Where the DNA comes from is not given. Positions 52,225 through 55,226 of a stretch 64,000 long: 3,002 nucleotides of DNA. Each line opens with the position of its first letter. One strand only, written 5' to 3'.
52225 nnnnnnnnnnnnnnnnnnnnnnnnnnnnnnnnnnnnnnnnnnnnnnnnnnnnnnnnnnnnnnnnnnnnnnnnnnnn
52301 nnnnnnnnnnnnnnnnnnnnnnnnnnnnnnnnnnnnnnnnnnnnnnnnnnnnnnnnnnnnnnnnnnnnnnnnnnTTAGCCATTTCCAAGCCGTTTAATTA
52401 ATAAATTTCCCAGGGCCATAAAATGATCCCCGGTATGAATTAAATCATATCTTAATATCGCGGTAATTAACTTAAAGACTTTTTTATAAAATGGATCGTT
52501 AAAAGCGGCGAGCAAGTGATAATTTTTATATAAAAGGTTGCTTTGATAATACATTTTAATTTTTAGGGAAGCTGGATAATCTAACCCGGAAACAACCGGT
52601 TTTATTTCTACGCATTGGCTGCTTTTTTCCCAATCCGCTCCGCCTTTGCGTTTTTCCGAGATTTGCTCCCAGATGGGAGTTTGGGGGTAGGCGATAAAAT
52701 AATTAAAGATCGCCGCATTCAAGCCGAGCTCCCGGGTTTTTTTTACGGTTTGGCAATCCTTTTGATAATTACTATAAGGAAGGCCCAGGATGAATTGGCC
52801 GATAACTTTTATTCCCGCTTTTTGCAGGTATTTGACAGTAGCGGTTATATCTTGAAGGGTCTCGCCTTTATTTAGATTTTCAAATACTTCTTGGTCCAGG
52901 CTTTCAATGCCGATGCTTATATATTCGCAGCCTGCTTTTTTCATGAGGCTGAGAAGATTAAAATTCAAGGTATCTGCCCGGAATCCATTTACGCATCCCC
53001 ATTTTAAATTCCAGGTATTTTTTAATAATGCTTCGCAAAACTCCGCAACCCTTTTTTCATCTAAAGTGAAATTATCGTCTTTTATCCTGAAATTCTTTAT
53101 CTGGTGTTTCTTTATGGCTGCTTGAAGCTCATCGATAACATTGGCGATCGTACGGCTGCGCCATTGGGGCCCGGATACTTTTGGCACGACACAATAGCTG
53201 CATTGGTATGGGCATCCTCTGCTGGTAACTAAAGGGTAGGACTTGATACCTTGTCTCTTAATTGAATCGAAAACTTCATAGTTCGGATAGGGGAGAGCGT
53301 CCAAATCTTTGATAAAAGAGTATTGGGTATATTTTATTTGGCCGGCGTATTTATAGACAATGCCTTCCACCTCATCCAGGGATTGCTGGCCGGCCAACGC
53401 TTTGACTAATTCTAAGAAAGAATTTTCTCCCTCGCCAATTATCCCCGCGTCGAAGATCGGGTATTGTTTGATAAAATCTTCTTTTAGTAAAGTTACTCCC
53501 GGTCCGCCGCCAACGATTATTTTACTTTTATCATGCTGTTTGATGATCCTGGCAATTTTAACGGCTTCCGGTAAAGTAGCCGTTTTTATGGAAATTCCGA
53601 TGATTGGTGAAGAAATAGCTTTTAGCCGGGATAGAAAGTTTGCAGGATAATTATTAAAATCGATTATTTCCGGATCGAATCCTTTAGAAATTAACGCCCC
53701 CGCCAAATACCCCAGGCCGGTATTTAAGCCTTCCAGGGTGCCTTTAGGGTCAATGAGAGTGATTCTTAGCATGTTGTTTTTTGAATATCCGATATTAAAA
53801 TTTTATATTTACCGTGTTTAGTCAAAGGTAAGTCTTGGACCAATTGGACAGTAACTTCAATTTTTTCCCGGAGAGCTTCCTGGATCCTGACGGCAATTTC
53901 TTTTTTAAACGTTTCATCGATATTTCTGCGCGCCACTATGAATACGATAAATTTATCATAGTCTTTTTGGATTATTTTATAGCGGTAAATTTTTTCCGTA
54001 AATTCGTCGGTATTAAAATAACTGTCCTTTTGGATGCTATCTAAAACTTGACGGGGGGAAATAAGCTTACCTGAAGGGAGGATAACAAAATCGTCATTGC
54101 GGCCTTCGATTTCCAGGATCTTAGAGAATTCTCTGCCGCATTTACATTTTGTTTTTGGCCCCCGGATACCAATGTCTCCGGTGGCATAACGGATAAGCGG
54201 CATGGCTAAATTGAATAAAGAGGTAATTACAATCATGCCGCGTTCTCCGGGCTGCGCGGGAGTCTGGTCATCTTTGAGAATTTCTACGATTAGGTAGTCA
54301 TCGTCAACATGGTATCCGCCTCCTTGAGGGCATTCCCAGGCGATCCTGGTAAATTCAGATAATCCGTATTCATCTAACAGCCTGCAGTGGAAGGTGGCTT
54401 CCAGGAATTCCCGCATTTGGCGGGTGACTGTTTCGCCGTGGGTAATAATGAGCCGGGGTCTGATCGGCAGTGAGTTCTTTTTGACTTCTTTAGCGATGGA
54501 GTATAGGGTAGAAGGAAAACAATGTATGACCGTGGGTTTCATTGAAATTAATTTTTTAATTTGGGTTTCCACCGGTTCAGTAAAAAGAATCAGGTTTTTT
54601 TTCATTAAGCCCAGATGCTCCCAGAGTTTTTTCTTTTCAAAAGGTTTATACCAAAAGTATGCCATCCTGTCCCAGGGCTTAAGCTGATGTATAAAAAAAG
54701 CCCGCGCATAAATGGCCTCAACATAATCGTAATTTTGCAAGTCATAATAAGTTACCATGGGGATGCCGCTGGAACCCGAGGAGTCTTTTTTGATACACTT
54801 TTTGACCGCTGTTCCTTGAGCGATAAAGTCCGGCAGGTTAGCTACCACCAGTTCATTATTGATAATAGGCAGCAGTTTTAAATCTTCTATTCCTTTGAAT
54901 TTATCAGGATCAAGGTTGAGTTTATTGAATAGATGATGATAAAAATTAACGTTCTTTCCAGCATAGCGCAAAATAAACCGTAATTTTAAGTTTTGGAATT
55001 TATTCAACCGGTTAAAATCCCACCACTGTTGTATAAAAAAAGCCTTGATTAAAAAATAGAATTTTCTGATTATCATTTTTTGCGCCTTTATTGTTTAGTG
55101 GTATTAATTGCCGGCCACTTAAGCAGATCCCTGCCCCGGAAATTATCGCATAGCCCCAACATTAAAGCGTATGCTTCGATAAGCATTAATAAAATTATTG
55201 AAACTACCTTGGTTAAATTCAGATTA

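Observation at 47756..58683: Ten-gene minus-strand operon with three radical SAM enzymes, an adenylating enzyme and a GT2/GT-C pair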

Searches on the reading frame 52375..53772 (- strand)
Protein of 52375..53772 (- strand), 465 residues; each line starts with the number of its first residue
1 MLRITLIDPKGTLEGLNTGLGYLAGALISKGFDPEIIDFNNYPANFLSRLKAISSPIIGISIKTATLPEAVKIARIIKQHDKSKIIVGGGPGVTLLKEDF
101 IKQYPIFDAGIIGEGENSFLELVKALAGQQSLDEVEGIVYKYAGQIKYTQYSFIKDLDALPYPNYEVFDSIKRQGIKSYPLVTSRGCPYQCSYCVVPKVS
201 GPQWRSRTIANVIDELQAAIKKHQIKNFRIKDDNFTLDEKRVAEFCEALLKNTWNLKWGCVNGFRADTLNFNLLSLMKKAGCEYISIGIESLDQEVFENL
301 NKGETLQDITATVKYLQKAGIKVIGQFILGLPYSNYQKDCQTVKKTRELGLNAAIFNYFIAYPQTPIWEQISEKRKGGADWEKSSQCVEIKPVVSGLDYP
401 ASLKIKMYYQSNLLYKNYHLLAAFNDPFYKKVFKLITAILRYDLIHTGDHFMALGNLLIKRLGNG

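Call 4: search_protein_families(library=pfam, proteins=[window:52375-53772:-], max_evalue=0.01)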
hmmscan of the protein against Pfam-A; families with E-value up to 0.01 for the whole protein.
window:52375-53772:- (465 aa): 4 families
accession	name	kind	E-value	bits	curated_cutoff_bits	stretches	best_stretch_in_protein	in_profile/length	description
PF04055.27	Radical_SAM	-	3.8e-21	76.4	29.5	1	182-337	2-157/166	Radical SAM superfamily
PF02310.24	B12-binding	-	7.6e-16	58.5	32.1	1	17-122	14-120/121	B12 binding domain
PF25639.1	DUF7943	-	0.00026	21.3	27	1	201-277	19-94/123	Domain of unknown function (DUF7943)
PF13353.11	Fer4_12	-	0.0064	17.2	22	0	184-271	12-99/137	4Fe-4S single cluster domain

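Call 5: search_protein_families(library=ncbifam, proteins=[window:52375-53772:-], max_evalue=0.01)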
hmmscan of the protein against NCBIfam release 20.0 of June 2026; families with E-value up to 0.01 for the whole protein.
window:52375-53772:- (465 aa): 47 families (the best 25 are shown)
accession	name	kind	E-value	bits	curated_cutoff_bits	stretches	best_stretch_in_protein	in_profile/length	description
TIGR03471.1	HpnJ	equivalog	4.7e-45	154.4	577.6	1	62-421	76-435/472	hopanoid biosynthesis associated radical SAM protein HpnJ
TIGR04479.1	bcpD_PhpK_rSAM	subfamily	2.1e-41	141.9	600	1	16-372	71-432/504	PhpK family radical SAM P-methyltransferase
TIGR02026.1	BchE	equivalog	1.4e-40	139.6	481.35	1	19-376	24-392/497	magnesium-protoporphyrin IX monomethyl ester anaerobic oxidative cyclase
NF050148.1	rSAM_ApyD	equivalog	6.1e-37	127.3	750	1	68-341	88-358/645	RiPP biosynthesis radical SAM protein ApyD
TIGR04385.1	B12_rSAM_cofa1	equivalog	9.4e-36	124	450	1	66-341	83-355/438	B12 lower ligand biosynthesis radical SAM protein BzaD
TIGR04072.2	rSAM_ladder_B12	equivalog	2e-35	122.3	360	1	20-351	21-351/443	lipid biosynthesis B12-binding/radical SAM protein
NF038361.1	rSAM_Sden_1168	equivalog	3.6e-33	114.9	575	1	58-352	144-454/560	Sden_1168 family B12-binding radical SAM P-methyltransferase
TIGR04013.1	B12_SAM_MJ_1487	hypoth_equivalog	4e-31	108.2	251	1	48-372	36-358/382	TIGR04013 family B12-binding domain/radical SAM domain-containing protein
TIGR04014.1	B12_SAM_MJ_0865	equivalog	6.8e-30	104.2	360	1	50-368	34-355/434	methyl-coenzyme M reductase glutamine C-methyltransferase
TIGR03975.1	rSAM_ocin_1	subfamily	2e-28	99.3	281.85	1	47-334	121-415/606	RiPP maturation radical SAM C-methyltransferase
TIGR04367.1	HpnR_B12_rSAM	equivalog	7.1e-24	84.2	650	1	19-374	24-376/490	hopanoid C-3 methylase HpnR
NF033712.0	B12_rSAM_KedN5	subfamily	1.1e-20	73.5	700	1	57-333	65-354/624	KedN5 family methylcobalamin-dependent radical SAM C-methyltransferase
NF045585.1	rSAM_slr0320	equivalog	5.1e-20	71.5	775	1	74-323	130-381/511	photosystem II high light acclimation radical SAM protein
NF033070.1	rSAM_AprD4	equivalog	1.1e-19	70.7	500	1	167-366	187-385/456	AprD4 family radical SAM diol-dehydratase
TIGR04190.1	B12_SAM_Ta0216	equivalog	9.9e-18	64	500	1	17-349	37-394/554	TIGR04190 family B12-binding domain/radical SAM domain protein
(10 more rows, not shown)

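Call 9: find_encoding_contigs(protein=window:52375-53772:-, flank=10000, max_places=6)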
Protein window:52375-53772:- (465 aa): 13 contigs read that carry it; 6 places shown.
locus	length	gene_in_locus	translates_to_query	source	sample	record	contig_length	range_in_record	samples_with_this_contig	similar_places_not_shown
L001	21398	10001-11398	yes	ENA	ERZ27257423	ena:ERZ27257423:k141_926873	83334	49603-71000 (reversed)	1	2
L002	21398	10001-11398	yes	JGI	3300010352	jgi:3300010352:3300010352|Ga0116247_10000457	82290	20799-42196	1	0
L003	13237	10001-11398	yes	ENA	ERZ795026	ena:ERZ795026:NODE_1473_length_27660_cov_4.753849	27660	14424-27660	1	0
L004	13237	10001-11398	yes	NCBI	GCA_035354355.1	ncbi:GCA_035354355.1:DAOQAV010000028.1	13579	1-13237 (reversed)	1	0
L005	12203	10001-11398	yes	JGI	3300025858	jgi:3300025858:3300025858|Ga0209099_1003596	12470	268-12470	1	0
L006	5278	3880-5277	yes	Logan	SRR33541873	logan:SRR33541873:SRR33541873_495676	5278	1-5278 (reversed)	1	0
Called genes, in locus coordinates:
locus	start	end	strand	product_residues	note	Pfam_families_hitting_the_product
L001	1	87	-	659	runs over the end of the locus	PF00005:ABC_tran, PF02463:SMC_N (faint), PF12704:MacB_PCD, PF02687:FtsX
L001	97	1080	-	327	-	PF00364:Biotin_lipoyl (faint), PF25917:BSH_RND, PF25973:BSH_CzcB, PF25984:BSH_YknX (faint), PF26002:Beta-barrel_AprE (faint), PF25967:RND-MFP_C (weak)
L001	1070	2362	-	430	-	PF02321:OEP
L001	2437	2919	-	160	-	-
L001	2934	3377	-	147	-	PF13490:zf-HC2 (weak)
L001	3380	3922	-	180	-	PF04542:Sigma70_r2, PF08281:Sigma70_r4_2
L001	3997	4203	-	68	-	PF13275:S4_2, PF01479:S4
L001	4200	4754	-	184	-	PF03167:UDG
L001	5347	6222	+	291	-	PF12849:PBP_like_2, PF12727:PBP_like (weak)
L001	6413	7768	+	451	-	PF04055:Radical_SAM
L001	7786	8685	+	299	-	-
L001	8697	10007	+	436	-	PF00501:AMP-binding (weak), PF27533:CapK_C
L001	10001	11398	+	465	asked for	PF02310:B12-binding, PF04055:Radical_SAM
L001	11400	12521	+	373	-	PF04055:Radical_SAM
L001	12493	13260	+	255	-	-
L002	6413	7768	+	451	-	PF04055:Radical_SAM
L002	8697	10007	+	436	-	PF00501:AMP-binding (weak), PF27533:CapK_C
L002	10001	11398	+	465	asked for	PF02310:B12-binding, PF04055:Radical_SAM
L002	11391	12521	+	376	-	PF04055:Radical_SAM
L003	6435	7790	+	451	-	PF04055:Radical_SAM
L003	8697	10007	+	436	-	PF00501:AMP-binding (weak), PF27533:CapK_C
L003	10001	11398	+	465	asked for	PF02310:B12-binding, PF04055:Radical_SAM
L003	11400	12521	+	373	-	PF04055:Radical_SAM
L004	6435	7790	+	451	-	PF04055:Radical_SAM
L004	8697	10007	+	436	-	PF00501:AMP-binding (weak), PF27533:CapK_C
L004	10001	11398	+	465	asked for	PF02310:B12-binding, PF04055:Radical_SAM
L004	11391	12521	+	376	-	PF04055:Radical_SAM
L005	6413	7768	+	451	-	PF04055:Radical_SAM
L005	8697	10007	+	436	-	PF00501:AMP-binding (weak), PF27533:CapK_C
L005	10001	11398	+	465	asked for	PF02310:B12-binding, PF04055:Radical_SAM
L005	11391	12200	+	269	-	PF04055:Radical_SAM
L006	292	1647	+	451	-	PF04055:Radical_SAM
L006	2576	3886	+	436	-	PF00501:AMP-binding (weak), PF27533:CapK_C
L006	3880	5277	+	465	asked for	PF02310:B12-binding, PF04055:Radical_SAM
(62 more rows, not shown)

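Call 50: search_solved_structures(query=window:52375-53772:-, max_evalue=0.001)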
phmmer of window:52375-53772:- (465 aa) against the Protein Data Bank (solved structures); distinct sequences matched with E-value up to 0.001: 7.
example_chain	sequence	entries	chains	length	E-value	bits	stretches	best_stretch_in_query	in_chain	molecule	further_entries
6fd2_B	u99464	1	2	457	9.8e-16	60.6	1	167-368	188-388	Putative apramycin biosynthetic oxidoreductase 4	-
9ccb_A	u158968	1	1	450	1.3e-14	56.9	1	87-377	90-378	Radical SAM core domain-containing protein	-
5ul2_A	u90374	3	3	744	3.8e-14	55.4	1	50-328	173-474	OxsB protein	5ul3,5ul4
7kdx_A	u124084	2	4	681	1.9e-10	43.2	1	57-256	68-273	Methyltransferase TokK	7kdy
6wte_A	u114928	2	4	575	2.9e-10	42.6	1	172-377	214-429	B12-binding domain-containing protein | Tryptophan-C2-methyltransferase containing B12-binding domain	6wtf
9n1b_A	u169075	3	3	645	2.7e-08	36.1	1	111-220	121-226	Radical SAM protein | Radical SAM enzyme CysS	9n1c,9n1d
6qk7_C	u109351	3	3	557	2.2e-05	26.5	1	265-345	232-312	Elongator complex protein 3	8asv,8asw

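Call 67: search_protein_families(library=padloc, proteins=[window:52375-53772:-], max_evalue=0.001)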
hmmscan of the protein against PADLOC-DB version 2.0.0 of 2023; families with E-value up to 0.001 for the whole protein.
window:52375-53772:- (465 aa): 1 family
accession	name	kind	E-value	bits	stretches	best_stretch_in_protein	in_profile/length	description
PDLC04689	PDC-M51A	-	3e-15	54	1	72-336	88-339/420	-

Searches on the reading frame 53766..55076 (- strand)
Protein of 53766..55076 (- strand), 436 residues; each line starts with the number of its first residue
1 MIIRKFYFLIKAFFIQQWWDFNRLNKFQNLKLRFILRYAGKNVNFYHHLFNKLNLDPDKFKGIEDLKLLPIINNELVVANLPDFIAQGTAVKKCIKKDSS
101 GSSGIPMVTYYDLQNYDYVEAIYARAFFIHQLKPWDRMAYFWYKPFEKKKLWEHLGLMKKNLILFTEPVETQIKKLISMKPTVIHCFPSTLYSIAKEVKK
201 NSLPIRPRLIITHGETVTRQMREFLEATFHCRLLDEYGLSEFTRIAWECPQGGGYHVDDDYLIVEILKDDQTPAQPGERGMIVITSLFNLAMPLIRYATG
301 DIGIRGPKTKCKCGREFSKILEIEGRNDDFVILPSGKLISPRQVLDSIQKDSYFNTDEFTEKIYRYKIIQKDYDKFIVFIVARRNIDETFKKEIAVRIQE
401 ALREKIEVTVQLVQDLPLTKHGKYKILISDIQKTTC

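Call 4: search_protein_families(library=pfam, proteins=[window:53766-55076:-], max_evalue=0.01)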
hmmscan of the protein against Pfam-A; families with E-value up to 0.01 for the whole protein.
window:53766-55076:- (436 aa): 1 family
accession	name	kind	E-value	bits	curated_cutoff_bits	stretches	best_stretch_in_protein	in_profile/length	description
PF00501.34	AMP-binding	-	2.4e-06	27.1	29.9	1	172-285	247-375/384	AMP-binding enzyme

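Call 5: search_protein_families(library=ncbifam, proteins=[window:53766-55076:-], max_evalue=0.01)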
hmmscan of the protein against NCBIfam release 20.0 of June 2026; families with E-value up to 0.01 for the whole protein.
window:53766-55076:- (436 aa): 9 families
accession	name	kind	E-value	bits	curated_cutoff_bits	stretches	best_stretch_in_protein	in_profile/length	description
NF045666.1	DVU1553_fam_AMP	equivalog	8e-37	127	300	2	167-326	169-330/331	DVU_1553 family AMP-dependent CoA ligase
TIGR02155.1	PA_CoA_ligase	equivalog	6.4e-36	123.8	646.3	1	22-412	6-400/422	phenylacetate--CoA ligase PaaK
NF041878.1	paak_haloarch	equivalog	2.5e-34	118.6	700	1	22-410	11-401/427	phenylacetate--CoA ligase PaaK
NF053551.1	FlxY_rubin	equivalog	3.4e-33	115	520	2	172-412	160-397/424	flexirubin biosynthesis putative acyl-CoA ligase FlxY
TIGR03335.1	F390_ftsA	equivalog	6.5e-25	87.7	458.7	1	24-332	14-335/445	coenzyme F390 synthetase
TIGR02304.1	aden_form_hyp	equivalog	1e-20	74.1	251.9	1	167-394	174-390/430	F390 synthetase-related protein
NF041217.1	BagE_FevW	exception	1.8e-10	40.4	800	1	209-317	196-302/424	bagremycin/ferroverdin synthetase BagE/FevW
NF041596.1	fum_diaprop_lig_DdaG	equivalog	4.7e-08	32.4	700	1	159-304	125-271/390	fumarate--(S)-2,3-diaminopropanoate ligase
NF004837.0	PRK06187.1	subfamily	0.00097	17.5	476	1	171-244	251-325/531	long-chain-fatty-acid--CoA ligase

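Call 49: search_solved_structures(query=window:53766-55076:-, max_evalue=0.001)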
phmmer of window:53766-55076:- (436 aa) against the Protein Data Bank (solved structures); distinct sequences matched with E-value up to 0.001: 8.
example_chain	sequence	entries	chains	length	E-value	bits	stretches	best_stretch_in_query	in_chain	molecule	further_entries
4r1l_A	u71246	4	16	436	2.7e-27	98.8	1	23-396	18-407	Phenylacetate-coenzyme A ligase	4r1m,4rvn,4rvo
2y27_A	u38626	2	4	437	2.7e-20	75.7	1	24-350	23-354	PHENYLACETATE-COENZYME A LIGASE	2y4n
2y4o_A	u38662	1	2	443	5.7e-20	74.6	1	24-345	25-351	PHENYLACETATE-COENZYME A LIGASE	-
9s3l_A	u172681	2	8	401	3.9e-14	55.4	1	170-367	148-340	Phenylacetate-CoA ligase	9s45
6wuq_A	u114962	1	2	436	6.7e-10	41.5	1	98-315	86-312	AjiA1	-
6siw_A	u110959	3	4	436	1.8e-09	40.1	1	98-315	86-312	PaaK-like ligase (AMP-dependent synthetase and ligase) | AMP-dependent synthetase and ligase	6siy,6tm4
6siw_B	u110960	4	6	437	1.8e-09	40.1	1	164-315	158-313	PaaK-like ligase (AMP-dependent synthetase and ligase) | AMP-dependent synthetase and ligase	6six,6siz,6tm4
6hdw_A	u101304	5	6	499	1.3e-05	27.4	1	32-402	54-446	2-hydroxyisobutyryl-CoA synthetase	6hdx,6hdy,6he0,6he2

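Call 67: search_protein_families(library=padloc, proteins=[window:53766-55076:-], max_evalue=0.001)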
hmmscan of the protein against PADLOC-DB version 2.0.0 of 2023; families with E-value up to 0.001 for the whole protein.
window:53766-55076:- (436 aa): 0 families

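Call 83: find_related_loci(query=A5, collection=viral_contigs, flank=10000)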
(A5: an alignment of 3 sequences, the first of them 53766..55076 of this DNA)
Query A5 (436 aa) in viral_contigs; peptide patterns used: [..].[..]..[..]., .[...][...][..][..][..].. (x = any residue, [..] = any of these).
74 stretches matched a pattern, but none encodes a relative of the query by tblastn (E <= 1e-3).

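Call 87: search_dna_similar(query=window:53766-55076:-, collection=phages, mode=protein, max_evalue=0.001, max_rows=12)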
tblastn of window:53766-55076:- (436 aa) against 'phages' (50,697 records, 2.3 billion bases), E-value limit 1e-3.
Records with a match: 6; places in all: 6; records where one place covers at least 80% of the query: 4.
Best place of each record, by identity: <60% 6.
By first word of the organism name: Bacteriophage 6.
By host as written in the record: - 6.
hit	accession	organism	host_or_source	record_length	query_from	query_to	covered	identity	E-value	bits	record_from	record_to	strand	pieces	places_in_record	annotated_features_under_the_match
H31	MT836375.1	Bacteriophage sp.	human fecal samples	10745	16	430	95%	28.6%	2e-44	171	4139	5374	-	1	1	record has no annotation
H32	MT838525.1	Bacteriophage sp.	human fecal samples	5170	22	430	94%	25.1%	8e-22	103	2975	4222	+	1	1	record has no annotation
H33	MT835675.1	Bacteriophage sp.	human fecal samples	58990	22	431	94%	24.9%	1e-27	122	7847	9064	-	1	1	record has no annotation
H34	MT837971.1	Bacteriophage sp.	human fecal samples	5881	45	409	84%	24.6%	1e-13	79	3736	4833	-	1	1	record has no annotation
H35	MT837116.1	Bacteriophage sp.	human fecal samples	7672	22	344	74%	27.2%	8e-26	116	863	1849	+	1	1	record has no annotation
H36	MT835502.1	Bacteriophage sp.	human fecal samples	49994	161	423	60%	27.9%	7e-21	101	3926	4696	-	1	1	record has no annotation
